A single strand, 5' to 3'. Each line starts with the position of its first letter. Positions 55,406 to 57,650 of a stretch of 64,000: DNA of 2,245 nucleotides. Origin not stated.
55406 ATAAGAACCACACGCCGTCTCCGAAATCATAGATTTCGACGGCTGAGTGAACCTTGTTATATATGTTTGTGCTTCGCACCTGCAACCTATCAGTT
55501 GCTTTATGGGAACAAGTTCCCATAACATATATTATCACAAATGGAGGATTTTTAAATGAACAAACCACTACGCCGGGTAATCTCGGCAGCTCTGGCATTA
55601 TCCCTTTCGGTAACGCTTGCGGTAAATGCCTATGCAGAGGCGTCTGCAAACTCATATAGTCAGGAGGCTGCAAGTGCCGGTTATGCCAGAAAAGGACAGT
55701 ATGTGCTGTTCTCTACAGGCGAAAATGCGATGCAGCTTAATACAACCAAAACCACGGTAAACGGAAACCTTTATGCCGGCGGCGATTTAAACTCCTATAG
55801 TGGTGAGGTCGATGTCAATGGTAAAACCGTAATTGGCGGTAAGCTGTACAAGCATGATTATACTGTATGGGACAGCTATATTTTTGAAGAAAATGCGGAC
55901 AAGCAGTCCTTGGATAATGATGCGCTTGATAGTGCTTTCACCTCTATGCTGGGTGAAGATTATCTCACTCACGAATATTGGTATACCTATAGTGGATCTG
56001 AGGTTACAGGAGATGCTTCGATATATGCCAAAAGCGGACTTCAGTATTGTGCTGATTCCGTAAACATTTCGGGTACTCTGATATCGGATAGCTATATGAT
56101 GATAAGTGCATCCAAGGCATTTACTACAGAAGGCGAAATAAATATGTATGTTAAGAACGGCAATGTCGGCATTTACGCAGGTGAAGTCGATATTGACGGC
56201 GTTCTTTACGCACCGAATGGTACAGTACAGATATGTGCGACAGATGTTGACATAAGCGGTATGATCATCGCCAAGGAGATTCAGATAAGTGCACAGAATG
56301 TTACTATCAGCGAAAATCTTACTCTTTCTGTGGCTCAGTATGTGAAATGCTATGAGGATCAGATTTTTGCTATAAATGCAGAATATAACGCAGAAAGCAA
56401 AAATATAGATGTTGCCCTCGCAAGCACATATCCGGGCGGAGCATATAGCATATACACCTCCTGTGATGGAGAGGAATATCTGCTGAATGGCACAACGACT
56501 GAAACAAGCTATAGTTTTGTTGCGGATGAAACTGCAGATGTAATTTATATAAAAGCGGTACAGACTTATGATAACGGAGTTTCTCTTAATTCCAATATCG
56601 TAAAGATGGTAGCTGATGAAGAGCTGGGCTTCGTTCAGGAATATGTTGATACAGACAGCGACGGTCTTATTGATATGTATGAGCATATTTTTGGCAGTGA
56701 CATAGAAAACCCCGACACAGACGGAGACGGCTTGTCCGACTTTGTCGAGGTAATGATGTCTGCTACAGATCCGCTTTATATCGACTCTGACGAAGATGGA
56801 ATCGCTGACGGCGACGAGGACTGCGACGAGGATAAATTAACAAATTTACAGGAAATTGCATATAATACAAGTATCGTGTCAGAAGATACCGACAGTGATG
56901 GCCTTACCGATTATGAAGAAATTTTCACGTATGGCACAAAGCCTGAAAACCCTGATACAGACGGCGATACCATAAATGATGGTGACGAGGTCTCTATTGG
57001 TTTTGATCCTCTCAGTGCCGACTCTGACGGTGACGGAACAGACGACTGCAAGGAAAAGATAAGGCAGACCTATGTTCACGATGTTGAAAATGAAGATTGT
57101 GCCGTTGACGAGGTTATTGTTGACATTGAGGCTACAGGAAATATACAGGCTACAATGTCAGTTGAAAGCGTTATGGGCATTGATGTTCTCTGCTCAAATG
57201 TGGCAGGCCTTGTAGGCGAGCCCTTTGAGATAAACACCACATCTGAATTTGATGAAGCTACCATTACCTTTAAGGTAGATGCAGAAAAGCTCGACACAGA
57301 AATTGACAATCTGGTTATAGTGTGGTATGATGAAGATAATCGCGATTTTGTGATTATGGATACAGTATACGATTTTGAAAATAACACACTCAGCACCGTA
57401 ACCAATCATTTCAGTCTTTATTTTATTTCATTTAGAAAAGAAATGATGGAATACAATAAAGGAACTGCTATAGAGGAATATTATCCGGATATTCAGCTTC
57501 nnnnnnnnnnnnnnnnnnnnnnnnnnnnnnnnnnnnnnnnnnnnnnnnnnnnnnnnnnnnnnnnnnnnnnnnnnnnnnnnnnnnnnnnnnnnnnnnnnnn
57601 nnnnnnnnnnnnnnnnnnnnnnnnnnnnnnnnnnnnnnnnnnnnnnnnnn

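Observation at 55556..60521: Candidate polymorphic-toxin system: Sec-secreted repeat/vWA carrier with papain-fold tip and cognate immunity gene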

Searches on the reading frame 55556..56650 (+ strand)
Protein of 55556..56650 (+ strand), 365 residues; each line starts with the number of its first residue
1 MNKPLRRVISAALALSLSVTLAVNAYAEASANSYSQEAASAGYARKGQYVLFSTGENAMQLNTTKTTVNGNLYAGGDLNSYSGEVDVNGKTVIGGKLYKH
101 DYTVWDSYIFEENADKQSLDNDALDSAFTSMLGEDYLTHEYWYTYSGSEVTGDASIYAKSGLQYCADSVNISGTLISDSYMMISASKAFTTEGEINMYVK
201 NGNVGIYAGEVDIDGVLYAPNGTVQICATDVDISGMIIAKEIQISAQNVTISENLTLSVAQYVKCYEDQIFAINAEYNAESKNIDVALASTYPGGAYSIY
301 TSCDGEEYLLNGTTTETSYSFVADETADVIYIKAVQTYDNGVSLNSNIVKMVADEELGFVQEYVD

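Call 6: search_protein_families(library=pfam, proteins=[window:55556-56650:+], max_evalue=10)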
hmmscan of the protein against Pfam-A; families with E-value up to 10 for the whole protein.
window:55556-56650:+ (365 aa): 2 families
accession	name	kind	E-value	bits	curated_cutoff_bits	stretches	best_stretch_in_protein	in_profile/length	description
PF23981.1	DUF7305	-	0.00024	21.5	27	1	193-249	119-174/185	Domain of unknown function (DUF7305)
PF05860.19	TPS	-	0.01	16.2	33.5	2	161-274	123-221/252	TPS secretion domain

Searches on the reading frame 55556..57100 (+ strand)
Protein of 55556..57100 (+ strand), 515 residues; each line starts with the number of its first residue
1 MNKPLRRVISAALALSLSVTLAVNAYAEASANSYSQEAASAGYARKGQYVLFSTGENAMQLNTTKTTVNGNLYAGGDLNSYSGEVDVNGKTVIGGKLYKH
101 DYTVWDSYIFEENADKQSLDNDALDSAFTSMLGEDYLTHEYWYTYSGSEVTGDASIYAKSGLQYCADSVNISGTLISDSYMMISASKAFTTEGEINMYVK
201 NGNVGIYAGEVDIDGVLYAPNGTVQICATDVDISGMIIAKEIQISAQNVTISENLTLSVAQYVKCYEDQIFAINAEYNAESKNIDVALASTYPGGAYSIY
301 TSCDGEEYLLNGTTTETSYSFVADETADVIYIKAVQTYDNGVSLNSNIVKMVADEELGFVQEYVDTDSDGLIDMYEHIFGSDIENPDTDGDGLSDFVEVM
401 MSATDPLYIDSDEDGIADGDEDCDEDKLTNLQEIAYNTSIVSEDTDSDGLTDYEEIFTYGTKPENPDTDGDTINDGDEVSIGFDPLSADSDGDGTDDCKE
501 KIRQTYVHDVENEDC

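Call 42: find_related_loci(query=window:55556-57100:+, collection=genome_contigs, flank=8000)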
Query window:55556-57100:+ (515 aa) in genome_contigs; peptide patterns used: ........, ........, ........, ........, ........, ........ (x = any residue, [..] = any of these).
65 stretches matched a pattern; 26 encode a relative of the query (tblastn E <= 1e-3); 26 distinct loci.
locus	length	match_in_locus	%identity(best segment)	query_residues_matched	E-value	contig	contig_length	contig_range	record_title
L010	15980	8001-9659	52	364-504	1e-32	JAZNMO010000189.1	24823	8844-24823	MAG: Lachnospiraceae bacterium isolate T1900044661_TS20190127.MAGScoT_cleanbin_000022 SGB_1526_k141_2579549, whole genom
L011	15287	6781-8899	49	364-503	2e-31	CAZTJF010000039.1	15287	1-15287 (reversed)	MAG TPA_asm: uncultured Ignavibacteriaceae bacterium isolate SRP173033_co3_36 genome assembly, contig: NODE_4953_length_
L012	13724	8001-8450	50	365-513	4e-30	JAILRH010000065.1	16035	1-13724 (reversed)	MAG: Lachnospiraceae bacterium isolate RUI379 k141_4522493_flag=0_multi=18.0000_len=16035, whole genome shotgun sequence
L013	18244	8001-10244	50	303-505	1e-28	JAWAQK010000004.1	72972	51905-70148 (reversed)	MAG: Candidatus Thorarchaeota archaeon isolate SZTDM-2_201709_bins_98 SZTDM-2_201709_bins_98_scaffold_4, whole genome sh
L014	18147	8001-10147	46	364-504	2e-27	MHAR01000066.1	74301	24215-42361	MAG: Ignavibacteria bacterium RIFOXYB12_FULL_35_14 rifoxyb3_full_scaffold_50, whole genome shotgun sequence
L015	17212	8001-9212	37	295-505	5e-26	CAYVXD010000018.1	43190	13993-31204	MAG TPA_asm: uncultured Candidatus Sumerlaeota bacterium isolate binchicken_co34_487 genome assembly, contig: NODE_1154_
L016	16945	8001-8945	45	364-505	5e-25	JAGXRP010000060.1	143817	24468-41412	MAG: Desulfobulbaceae bacterium isolate CROMO_A_116 c_000000706932, whole genome shotgun sequence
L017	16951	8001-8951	45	364-506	3e-23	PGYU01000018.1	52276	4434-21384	MAG: Ignavibacteriae bacterium HGW-Ignavibacteriae-1 08E140C01_z5_2013_Ig3399_v2_scaffold_595, whole genome shotgun sequ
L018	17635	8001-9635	43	363-503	1e-21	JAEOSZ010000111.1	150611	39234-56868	MAG: Candidatus Heimdallarchaeota archaeon isolate YT1_002 k127_49871348, whole genome shotgun sequence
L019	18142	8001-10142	41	356-504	3e-20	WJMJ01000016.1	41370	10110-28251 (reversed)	MAG: Promethearchaeota archaeon isolate RBin_111 k141_406196, whole genome shotgun sequence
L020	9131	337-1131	46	364-501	3e-20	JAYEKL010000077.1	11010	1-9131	MAG: Patescibacteria group bacterium isolate MAG138 MAG138_77, whole genome shotgun sequence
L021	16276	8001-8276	52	365-509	1e-19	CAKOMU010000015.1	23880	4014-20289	MAG: uncultured Bacilli bacterium isolate REFINED_METABAT215_TOP10_CONTIGS_1500_ASSEMBLY_K77_MERGED__Hadza_MoBio_C-REDO_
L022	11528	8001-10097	45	358-509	2e-19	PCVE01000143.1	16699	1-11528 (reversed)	MAG: Candidatus Woesearchaeota archaeon CG11_big_fil_rev_8_21_14_0_20_43_8 CG11_8_21_14_0.20_scaffold_2005_c, whole geno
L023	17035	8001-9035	43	370-500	8e-19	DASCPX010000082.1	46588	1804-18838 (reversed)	MAG TPA_asm: Myxococcota bacterium isolate Fu_MAG_56 c_000000681062, whole genome shotgun sequence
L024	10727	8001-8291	44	365-488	3e-18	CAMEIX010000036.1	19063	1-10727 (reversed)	MAG: uncultured Lachnospiraceae bacterium isolate SRR15057922_bin.30_metaWRAP_v1.3_MAG genome assembly, contig: ERZ10407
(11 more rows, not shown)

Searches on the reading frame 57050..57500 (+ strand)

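Call 6: search_protein_families(library=pfam, proteins=[window:57050-57500:+], max_evalue=10)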
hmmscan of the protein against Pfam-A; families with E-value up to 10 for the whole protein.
window:57050-57500:+ (150 aa): 2 families
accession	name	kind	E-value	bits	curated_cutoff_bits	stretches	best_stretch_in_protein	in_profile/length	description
PF02829.19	3H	-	0.042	14.5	25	1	14-48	19-53/97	3H domain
PF23245.1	RRM_PARP14_2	-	0.08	13.6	27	1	31-78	10-55/81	PARP14, second RRM domain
